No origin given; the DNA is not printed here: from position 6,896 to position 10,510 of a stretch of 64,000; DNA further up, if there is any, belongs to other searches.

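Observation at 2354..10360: Giant T9SS adhesin with four near-identical 219-bp tandem HYR-like repeats: a candidate recombinational length-variation hotspot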

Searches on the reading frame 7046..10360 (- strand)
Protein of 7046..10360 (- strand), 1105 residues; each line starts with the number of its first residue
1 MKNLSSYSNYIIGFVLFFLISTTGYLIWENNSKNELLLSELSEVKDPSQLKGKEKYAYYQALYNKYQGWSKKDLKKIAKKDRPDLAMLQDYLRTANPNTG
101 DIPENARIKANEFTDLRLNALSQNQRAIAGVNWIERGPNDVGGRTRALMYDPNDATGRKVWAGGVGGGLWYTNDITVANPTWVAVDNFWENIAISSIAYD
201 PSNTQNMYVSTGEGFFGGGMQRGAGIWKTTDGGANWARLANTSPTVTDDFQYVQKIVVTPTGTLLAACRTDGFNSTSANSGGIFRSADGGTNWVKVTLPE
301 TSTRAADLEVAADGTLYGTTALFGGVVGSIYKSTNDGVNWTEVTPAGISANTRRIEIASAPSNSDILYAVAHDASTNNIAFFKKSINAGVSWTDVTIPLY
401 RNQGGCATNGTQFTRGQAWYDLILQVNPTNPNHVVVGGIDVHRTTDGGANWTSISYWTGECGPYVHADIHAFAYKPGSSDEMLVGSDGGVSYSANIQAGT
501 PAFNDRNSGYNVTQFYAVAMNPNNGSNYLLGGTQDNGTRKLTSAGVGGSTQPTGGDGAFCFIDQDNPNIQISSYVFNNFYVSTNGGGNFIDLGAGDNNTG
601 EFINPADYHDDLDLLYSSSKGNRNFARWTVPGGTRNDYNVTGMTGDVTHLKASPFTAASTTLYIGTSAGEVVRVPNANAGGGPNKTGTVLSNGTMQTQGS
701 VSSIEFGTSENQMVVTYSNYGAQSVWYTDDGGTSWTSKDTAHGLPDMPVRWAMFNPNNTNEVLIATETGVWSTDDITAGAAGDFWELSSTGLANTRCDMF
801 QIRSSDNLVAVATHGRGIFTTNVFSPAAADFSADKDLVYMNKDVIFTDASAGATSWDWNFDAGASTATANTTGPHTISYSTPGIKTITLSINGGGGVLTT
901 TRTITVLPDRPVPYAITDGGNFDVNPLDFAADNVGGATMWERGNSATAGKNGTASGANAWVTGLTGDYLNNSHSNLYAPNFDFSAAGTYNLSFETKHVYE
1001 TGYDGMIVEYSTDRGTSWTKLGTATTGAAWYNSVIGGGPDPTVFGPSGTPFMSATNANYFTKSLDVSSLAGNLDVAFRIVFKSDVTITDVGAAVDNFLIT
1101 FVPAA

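Call 32: search_protein_families(library=pfam, proteins=[window:7060-10360:-], max_evalue=1)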
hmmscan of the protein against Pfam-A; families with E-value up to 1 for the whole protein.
window:7060-10360:- (1100 aa): 6 families
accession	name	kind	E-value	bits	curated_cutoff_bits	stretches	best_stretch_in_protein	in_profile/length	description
PF18911.6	PKD_4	-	6.7e-05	23.3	27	1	843-906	23-83/85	PKD domain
PF02012.26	BNR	-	0.00051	20.1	27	0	1010-1020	2-12/12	BNR/Asp-box repeat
PF21471.3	Reelin_subrepeat-B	-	0.019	15.2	27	0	1001-1030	55-77/127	Reelin subrepeat B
PF23775.1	Beta-prop_RIG_2nd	-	0.035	14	80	1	692-764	208-275/278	RIG second beta-propeller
PF03174.19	CHB_HEX_C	-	0.074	13.4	23.6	0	1001-1021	30-50/76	Chitobiase/beta-hexosaminidase C-terminal domain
PF24793.1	GINT1_N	-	0.088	12.2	27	1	971-1026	54-108/304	Glucosamine inositolphosphorylceramide transferase 1, N-terminal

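Call 55: predict_structure(alignment_id=A1)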
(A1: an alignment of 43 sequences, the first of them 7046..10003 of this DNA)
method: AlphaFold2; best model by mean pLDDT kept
length: 986 residues; sequences in the alignment: 43
mean_pLDDT: 89.2   pTM: 0.76
mean pLDDT of the five models: 89.2, 89.0, 88.5, 88.4, 87.2
residues with pLDDT >= 90: 619; 70-90: 316; 50-70: 42; < 50: 9
segments of 3 or more residues with pLDDT < 50: 1-5
pLDDT, mean of each block of 10 residues (from residue 1): 55 86 90 96 90 92 85 89 97 70 86 94 85 93 94 57 89 86 80 96 79 95 94 93 97 92 96 96 74 86 93 94 93 82 74 94 93 92 88 91 87 89 81 82 94 91 87 84 90 93 81 91 93 85 94 94 88 94 96 94 92 94 85 95 93 94 88 85 93 91 88 87 90 88 93 90 95 83 93 95 94 85 95 95 92 92 95 97 92 93 84 79 70 92 95 96 87 97 90
secondary structure, 60 per line:
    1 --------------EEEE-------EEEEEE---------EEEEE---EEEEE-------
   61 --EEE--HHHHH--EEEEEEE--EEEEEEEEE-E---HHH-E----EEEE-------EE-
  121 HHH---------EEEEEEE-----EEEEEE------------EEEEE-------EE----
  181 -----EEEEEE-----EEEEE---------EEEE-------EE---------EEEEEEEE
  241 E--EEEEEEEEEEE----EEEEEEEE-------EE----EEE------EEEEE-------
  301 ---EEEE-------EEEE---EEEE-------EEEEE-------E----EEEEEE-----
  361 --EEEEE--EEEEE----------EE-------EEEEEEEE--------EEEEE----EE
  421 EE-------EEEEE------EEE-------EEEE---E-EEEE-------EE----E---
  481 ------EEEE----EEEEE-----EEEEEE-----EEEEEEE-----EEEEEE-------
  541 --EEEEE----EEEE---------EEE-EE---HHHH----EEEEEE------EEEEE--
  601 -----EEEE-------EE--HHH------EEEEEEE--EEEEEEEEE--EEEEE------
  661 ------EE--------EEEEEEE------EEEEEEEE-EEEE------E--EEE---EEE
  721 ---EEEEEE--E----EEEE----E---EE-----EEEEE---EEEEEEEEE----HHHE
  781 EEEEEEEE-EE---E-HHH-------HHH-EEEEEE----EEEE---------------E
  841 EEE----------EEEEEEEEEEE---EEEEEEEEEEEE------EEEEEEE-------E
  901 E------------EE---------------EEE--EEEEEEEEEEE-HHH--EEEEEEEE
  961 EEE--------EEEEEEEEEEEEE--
elements in order (helices of 4 or more, strands of 3 or more residues): E15-18 E26-31 E41-45 E49-53 E63-65 H68-72 E75-81 E84-92 E107-110 E133-139 E145-150 E163-167 E186-191 E197-201 E211-214 E233-241 E244-254 E259-266 E280-282 E289-293 E304-307 E315-318 E322-325 E333-337 E350-355 E363-367 E370-374 E394-401 E410-414 E419-422 E430-434 E441-443 E451-454 E460-463 E487-490 E495-499 E505-510 E516-522 E528-533 E543-547 E552-555 E565-567 H574-577 E582-587 E594-598 E606-609 E630-636 E639-647 E650-654 E677-683 E690-697 E699-702 E712-714 E718-720 E724-729 E737-740 E756-760 E764-772 E780-788 E811-816 E821-824 E840-843 E854-864 E868-879 E886-892 E931-933 E936-946 E953-963 E972-984

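Call 58: fold_search(model_id=the predicted structure, library=pdb)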
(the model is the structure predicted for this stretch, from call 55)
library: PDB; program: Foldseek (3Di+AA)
matches with E <= 10: 1828; with E <= 0.001: 963
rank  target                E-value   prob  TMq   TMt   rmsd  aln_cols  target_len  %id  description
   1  6p2n                  2.6e-26  1.00  0.45  0.57   7.9       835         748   16  Crystal structure of Paenibacillus graminis GH74 (PgGH74) (released 2019-07-31)
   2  6p2m_A                2.8e-26  1.00  0.46  0.62   7.3       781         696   19  Crystal structure of the Caldicellulosiruptor lactoaceticus GH74 (ClGH74a) enzyme in complex with LLG xyloglucan (released 2019-07-31)
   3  6p2o_A                1.9e-25  1.00  0.46  0.59   7.6       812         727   16  Crystal structure of Streptomyces rapamycinicus GH74 in complex with xyloglucan fragments XLLG and XXXG (released 2019-07-31)
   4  6mgl_A                6.6e-25  1.00  0.46  0.58   7.7       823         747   15  Crystal structure of the catalytic domain from GH74 enzyme PoGH74 from Paenibacillus odorifer, D60A mutant in complex  (released 2019-01-23)
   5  2cn3_A                1.2e-24  1.00  0.46  0.60   7.8       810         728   17  Crystal Structures of Clostridium thermocellum Xyloglucanase (released 2006-05-22)
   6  5jwz_A                1.3e-24  1.00  0.47  0.61   7.2       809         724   16  Structure of a Putative Xyloglucanase from the Cellulolytic Bacteria Streptomyces sp. SirexAA-E (released 2016-06-01)
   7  6mgj_A                1.8e-24  1.00  0.47  0.60   7.5       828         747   16  Crystal structure of the catalytic domain from GH74 enzyme PoGH74 from Paenibacillus odorifer, apoenzyme (released 2019-01-23)
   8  5jwz_B                2.1e-24  1.00  0.45  0.59   7.7       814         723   15  Structure of a Putative Xyloglucanase from the Cellulolytic Bacteria Streptomyces sp. SirexAA-E (released 2016-06-01)
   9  2cn2_A                6.3e-24  1.00  0.47  0.63   7.2       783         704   17  Crystal Structures of Clostridium thermocellum Xyloglucanase (released 2006-05-22)
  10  7kn8_B                1.3e-23  1.00  0.47  0.62   7.4       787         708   16  Crystal structure of the GH74 xyloglucanase from Xanthomonas campestris (Xcc1752) (released 2021-05-26)
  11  5fkr                  4.0e-23  1.00  0.39  0.49   9.9       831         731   16  Unraveling the first step of xyloglucan degradation by the soil saprophyte Cellvibrio japonicus through the functional a (released 2015-11-25)
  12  6p2l_A                4.5e-23  1.00  0.44  0.59   7.8       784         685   17  Crystal structure of Niastella koreensis GH74 (NkGH74) enzyme (released 2019-07-31)
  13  7kn8_A                7.4e-23  1.00  0.46  0.61   7.1       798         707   16  Crystal structure of the GH74 xyloglucanase from Xanthomonas campestris (Xcc1752) (released 2021-05-26)
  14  4lgn                  9.0e-23  1.00  0.48  0.61   7.0       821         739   16  The structure of Acidothermus cellulolyticus family 74 glycoside hydrolase (released 2013-12-11)
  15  1sqj_A                1.4e-22  1.00  0.44  0.54   8.5       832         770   15  Crystal Structure Analysis of Oligoxyloglucan reducing-end-specific cellobiohydrolase (OXG-RCBH) (released 2004-07-20)
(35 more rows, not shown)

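Call 59: search_solved_structures(query=A1, max_evalue=0.001, show_alignments=2)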
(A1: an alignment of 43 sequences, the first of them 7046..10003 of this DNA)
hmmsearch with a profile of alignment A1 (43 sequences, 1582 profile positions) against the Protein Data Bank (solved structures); distinct sequences matched with E-value up to 0.001: 33.
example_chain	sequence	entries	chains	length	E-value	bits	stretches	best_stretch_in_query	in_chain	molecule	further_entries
6p2m_A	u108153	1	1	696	1.5e-20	75.8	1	206-355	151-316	Type 3a cellulose-binding domain protein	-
6p2l_A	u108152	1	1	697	4.8e-20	74.1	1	164-357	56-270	Glycosyl hydrolase BNR repeat-containing protein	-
2cn3_A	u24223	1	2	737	1.3e-18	69.4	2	179-356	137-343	BETA-1,4-XYLOGLUCAN HYDROLASE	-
2cn2_A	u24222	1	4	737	1.4e-18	69.2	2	179-356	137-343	BETA-1,4-XYLOGLUCAN HYDROLASE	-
1l0q_A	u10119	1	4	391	6.1e-17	63.8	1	782-857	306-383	Surface layer protein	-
9lqj_A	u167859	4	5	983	3.1e-16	61.5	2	805-857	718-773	Collagenase ColH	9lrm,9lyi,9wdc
9lrk_A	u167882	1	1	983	3.1e-16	61.4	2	805-857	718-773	Collagenase ColH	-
5fkr_A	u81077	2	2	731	6.8e-14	53.7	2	190-356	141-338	ENDO-1,4-BETA-GLUCANASE/XYLOGLUCANASE, PUTATIVE, GLY74A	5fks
5fkt_A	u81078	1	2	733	6.9e-14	53.7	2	190-356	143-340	ENDO-1,4-BETA-GLUCANASE/XYLOGLUCANASE, GLY74A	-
5fkq_A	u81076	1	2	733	8.7e-14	53.4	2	190-356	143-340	ENDO-1,4-BETA-GLUCANASE/XYLOGLUCANASE, PUTATIVE, GLY74A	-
6p2n_A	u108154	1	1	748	2e-12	48.8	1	202-356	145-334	Xyloglucanase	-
2kzw_A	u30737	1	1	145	9.5e-10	40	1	782-860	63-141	Uncharacterized protein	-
2y72_A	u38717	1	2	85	1.7e-09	39.1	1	791-852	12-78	COLLAGENASE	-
4jrw_A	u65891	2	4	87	1.8e-09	39.1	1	791-853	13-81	Collagenase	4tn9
4aqo_A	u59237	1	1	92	1.8e-09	39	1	790-852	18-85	COLLAGENASE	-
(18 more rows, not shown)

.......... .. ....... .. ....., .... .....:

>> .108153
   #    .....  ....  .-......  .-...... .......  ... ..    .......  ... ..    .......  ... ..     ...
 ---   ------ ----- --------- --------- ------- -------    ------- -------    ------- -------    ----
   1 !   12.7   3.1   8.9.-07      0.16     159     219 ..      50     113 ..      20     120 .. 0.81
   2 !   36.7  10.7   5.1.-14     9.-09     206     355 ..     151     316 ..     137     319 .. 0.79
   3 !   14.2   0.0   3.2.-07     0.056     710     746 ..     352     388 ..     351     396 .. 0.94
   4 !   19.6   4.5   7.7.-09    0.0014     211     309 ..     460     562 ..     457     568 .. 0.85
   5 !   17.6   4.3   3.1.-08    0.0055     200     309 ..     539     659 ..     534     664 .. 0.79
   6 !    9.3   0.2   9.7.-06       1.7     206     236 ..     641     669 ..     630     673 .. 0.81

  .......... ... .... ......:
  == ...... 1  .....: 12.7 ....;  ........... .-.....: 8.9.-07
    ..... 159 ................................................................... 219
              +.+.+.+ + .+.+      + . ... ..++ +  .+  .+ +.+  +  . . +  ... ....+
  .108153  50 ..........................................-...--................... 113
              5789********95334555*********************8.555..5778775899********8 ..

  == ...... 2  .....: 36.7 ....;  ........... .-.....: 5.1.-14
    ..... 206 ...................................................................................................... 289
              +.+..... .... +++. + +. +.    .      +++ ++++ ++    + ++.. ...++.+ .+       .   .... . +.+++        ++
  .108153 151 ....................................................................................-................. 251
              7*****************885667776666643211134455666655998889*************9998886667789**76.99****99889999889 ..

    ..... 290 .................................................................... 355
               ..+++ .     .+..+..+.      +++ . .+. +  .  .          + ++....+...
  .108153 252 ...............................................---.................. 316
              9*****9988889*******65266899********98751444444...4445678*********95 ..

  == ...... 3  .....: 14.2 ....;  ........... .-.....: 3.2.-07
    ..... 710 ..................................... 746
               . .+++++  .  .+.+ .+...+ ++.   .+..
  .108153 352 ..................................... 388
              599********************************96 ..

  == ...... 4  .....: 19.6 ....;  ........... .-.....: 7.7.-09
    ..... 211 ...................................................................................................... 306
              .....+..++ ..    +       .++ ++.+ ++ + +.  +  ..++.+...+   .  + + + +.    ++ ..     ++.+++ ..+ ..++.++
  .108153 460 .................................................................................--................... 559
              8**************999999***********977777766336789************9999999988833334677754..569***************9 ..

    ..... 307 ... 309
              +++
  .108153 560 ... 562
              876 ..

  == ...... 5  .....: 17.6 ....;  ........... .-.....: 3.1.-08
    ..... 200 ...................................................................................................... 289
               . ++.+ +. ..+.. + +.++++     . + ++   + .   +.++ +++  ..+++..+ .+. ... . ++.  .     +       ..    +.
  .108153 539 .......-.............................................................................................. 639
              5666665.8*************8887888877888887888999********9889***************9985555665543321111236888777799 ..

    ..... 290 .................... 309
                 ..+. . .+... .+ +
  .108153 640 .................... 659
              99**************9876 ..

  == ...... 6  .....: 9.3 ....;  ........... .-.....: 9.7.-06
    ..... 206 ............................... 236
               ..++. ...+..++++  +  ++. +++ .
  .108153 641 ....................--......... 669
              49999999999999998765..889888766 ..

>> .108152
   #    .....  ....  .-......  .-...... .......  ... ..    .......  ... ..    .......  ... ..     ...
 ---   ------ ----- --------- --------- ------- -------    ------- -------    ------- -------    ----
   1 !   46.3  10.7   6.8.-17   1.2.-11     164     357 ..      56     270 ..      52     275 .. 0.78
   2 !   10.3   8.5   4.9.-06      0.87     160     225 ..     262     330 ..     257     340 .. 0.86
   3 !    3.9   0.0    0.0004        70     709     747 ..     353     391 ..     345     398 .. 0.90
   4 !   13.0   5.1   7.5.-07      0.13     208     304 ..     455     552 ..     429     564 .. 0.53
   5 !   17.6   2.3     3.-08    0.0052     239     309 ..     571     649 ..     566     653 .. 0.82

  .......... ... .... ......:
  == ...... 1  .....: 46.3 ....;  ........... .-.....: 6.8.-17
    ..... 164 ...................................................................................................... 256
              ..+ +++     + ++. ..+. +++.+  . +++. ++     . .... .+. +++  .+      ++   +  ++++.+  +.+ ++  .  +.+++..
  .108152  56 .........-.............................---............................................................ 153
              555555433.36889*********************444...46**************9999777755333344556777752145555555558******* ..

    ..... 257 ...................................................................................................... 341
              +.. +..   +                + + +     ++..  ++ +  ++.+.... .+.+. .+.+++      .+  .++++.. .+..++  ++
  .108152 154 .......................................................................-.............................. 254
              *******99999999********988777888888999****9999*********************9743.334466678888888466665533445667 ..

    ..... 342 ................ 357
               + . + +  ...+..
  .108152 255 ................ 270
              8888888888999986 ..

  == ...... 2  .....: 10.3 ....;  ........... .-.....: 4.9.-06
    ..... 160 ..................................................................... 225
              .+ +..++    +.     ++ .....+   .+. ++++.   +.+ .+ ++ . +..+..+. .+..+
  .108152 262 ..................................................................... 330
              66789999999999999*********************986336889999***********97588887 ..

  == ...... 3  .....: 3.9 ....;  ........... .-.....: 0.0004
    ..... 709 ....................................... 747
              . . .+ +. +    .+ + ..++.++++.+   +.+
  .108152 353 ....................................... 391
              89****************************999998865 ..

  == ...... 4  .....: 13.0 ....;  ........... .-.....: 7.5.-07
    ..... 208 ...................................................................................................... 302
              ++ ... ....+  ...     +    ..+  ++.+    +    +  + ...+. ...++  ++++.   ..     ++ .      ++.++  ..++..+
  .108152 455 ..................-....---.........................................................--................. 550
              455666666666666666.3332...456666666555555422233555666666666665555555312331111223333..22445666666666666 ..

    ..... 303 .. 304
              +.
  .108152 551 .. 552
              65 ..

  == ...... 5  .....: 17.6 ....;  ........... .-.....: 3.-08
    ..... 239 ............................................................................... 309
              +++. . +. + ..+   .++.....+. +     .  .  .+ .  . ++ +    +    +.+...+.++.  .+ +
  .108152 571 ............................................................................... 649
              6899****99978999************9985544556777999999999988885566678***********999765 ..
